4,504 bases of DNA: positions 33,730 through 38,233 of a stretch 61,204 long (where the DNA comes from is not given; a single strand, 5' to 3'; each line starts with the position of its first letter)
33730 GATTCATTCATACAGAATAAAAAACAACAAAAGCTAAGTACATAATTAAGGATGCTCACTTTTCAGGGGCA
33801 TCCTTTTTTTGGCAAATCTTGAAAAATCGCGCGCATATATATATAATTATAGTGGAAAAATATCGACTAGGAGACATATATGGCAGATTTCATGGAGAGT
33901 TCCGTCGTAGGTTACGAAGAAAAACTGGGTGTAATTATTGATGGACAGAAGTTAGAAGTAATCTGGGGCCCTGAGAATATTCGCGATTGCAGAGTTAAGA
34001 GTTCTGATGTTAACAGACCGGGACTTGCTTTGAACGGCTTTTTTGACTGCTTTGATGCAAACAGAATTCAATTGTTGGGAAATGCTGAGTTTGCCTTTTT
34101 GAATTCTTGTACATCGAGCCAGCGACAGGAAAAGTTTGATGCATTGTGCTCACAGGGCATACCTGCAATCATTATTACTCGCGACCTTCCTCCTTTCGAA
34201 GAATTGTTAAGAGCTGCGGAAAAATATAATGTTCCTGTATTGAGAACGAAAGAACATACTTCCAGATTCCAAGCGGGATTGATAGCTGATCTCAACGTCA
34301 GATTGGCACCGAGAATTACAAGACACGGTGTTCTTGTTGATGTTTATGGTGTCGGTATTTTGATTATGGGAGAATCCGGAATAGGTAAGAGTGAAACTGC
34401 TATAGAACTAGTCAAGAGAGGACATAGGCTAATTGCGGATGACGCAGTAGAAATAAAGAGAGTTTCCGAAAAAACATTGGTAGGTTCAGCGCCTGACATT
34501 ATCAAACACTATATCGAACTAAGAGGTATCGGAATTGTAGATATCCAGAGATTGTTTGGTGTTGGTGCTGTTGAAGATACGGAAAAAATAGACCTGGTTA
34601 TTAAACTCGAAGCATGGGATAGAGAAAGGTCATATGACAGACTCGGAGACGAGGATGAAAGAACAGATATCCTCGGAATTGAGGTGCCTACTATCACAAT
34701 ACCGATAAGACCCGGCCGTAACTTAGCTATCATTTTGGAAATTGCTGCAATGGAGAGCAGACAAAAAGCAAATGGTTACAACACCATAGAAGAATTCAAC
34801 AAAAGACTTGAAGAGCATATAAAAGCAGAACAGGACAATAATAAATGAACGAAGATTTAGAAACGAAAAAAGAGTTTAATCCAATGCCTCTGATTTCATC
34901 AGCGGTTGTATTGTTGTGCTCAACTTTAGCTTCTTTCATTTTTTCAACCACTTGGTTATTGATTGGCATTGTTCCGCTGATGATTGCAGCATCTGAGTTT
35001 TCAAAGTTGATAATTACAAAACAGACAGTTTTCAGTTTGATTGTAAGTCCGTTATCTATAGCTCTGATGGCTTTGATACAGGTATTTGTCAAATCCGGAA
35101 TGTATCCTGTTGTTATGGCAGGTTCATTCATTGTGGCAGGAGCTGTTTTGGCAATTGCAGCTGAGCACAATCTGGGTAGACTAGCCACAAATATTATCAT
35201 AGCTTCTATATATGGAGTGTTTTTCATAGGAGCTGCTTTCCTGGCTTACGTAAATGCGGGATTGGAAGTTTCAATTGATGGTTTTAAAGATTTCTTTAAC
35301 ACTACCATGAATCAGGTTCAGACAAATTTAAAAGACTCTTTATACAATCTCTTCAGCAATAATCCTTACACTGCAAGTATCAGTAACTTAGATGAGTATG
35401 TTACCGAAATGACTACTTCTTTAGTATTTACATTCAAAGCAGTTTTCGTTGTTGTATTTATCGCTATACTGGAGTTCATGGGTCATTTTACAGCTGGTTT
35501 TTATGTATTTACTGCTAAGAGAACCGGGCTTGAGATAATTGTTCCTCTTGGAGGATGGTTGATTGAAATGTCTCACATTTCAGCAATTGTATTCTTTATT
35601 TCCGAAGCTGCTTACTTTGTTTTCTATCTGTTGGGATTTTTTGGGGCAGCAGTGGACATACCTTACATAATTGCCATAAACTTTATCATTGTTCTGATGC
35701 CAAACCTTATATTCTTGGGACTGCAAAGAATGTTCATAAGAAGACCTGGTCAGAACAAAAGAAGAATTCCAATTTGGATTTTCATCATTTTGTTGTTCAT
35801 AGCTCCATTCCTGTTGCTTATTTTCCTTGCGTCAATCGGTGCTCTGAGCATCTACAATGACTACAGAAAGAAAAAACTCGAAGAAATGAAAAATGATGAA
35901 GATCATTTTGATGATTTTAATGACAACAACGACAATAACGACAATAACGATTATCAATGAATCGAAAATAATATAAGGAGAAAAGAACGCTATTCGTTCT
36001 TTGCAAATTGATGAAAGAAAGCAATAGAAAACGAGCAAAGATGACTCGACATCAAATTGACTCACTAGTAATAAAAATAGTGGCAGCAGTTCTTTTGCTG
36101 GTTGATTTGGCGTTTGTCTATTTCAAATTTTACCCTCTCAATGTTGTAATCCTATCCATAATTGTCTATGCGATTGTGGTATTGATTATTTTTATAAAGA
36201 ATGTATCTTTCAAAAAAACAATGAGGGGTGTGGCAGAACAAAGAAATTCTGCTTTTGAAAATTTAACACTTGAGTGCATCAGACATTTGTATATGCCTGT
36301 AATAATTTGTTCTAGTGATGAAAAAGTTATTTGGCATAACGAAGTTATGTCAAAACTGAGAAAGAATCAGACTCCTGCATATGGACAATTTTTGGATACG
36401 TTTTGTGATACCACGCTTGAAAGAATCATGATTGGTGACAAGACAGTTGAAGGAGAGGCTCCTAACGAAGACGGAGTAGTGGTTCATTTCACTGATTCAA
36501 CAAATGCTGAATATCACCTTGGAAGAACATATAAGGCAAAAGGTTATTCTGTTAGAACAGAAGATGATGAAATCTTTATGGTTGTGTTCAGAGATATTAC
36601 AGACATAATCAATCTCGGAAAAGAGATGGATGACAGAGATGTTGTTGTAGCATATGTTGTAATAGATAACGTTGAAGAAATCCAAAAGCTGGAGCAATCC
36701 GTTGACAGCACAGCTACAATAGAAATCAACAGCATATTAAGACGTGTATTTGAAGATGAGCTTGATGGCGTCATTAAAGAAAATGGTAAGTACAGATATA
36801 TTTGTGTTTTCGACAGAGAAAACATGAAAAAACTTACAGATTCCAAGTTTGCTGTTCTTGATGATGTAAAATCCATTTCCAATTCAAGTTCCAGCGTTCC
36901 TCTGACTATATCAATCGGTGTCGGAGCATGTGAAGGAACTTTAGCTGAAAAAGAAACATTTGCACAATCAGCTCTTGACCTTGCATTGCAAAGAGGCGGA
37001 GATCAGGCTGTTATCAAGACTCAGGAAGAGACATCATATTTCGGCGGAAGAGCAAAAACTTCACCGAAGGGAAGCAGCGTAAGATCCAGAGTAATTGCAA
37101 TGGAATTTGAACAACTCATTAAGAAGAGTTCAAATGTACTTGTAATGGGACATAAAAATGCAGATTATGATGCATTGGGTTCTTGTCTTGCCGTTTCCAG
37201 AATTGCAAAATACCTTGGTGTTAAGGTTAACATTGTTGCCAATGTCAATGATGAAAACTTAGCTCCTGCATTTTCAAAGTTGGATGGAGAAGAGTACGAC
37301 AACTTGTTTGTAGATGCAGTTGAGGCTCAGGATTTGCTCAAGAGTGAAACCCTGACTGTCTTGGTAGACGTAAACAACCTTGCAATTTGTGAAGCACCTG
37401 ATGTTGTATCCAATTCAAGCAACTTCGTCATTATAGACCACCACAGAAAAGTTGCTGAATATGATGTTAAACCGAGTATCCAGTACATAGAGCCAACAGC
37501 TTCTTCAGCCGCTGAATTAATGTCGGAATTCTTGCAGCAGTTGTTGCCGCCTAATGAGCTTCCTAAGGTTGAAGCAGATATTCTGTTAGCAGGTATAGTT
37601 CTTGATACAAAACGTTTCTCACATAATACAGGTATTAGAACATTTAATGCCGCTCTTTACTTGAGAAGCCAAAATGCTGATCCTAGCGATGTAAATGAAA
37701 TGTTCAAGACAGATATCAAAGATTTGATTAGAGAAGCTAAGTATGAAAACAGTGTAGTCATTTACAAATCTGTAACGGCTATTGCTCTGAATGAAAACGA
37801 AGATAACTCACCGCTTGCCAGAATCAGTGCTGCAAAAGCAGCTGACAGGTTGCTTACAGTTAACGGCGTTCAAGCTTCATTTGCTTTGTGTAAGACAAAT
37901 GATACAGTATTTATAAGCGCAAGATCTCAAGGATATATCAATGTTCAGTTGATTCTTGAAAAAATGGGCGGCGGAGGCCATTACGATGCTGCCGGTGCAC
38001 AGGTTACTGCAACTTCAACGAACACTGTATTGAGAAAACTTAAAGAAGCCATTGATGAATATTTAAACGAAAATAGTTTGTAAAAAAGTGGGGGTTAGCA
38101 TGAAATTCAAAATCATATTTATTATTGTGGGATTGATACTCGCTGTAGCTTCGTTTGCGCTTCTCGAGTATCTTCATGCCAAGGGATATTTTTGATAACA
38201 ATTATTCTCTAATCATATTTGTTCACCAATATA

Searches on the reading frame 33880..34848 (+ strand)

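Call 63: search_protein_families(library=ncbifam, proteins=[window:33880-34848:+], max_evalue=0.00001)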
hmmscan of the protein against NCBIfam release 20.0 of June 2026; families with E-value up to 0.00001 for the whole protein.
window:33880-34848:+ (322 aa): 3 families
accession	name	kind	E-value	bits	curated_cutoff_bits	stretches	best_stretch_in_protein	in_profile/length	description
TIGR00679.1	hpr-ser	equivalog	9.9e-112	373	240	1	20-314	7-300/300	HPr(Ser) kinase/phosphatase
NF003883.0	PRK05428.2-1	equivalog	3e-45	153.9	252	1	145-315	15-182/189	HPr kinase/phosphorylase-related protein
TIGR04355.1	HprK_rel_B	hypoth_equivalog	6.9e-06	25.4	200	1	149-257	148-252/351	HprK-related kinase B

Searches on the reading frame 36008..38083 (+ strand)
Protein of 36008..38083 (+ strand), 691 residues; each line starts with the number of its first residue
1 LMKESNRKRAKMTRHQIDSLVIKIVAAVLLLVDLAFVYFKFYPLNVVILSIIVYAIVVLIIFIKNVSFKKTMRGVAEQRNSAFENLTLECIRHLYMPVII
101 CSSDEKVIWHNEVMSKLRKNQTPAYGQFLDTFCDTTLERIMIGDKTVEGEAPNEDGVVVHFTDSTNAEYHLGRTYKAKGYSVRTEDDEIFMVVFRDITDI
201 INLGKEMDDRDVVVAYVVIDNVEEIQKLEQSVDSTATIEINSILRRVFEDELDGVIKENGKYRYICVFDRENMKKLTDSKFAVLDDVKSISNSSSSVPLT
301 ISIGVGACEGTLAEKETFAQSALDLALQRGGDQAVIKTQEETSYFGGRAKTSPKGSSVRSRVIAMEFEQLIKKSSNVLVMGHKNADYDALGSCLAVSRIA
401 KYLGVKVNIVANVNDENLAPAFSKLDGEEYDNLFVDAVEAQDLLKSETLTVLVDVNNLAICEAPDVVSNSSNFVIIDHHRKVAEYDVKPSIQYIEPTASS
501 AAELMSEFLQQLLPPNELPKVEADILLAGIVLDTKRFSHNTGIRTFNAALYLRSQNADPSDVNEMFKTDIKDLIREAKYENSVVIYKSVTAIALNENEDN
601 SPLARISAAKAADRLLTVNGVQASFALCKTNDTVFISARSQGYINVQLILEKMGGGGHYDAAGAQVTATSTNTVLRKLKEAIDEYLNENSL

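Call 63: search_protein_families(library=ncbifam, proteins=[window:36008-38083:+], max_evalue=0.00001)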
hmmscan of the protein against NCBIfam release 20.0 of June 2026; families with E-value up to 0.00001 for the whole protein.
window:36008-38083:+ (691 aa): 6 families
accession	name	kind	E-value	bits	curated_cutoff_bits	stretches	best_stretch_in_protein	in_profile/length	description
NF011110.0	PRK14538.1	equivalog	1.7e-76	258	707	1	192-683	185-679/838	putative bifunctional signaling protein/50S ribosomal protein L9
NF053633.1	OlncasPapPhNrnA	equivalog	1.3e-18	67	350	1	367-680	9-313/317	bifunctional oligoribonuclease/PAP phosphatase NrnA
NF041569.1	A-tRNAntase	equivalog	3.1e-11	42.3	1440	1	379-688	4-307/880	A-adding tRNA nucleotidyltransferase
NF003877.0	PRK05427.1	equivalog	5.4e-11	42.5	283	1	375-542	2-157/308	manganese-dependent inorganic pyrophosphatase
NF011442.0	PRK14869.1-4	equivalog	3.4e-08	32.4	400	1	439-541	295-393/543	putative manganese-dependent inorganic diphosphatase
NF011449.0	PRK14869.2-5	equivalog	4.2e-06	26.1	411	0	412-541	170-295/451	putative manganese-dependent inorganic diphosphatase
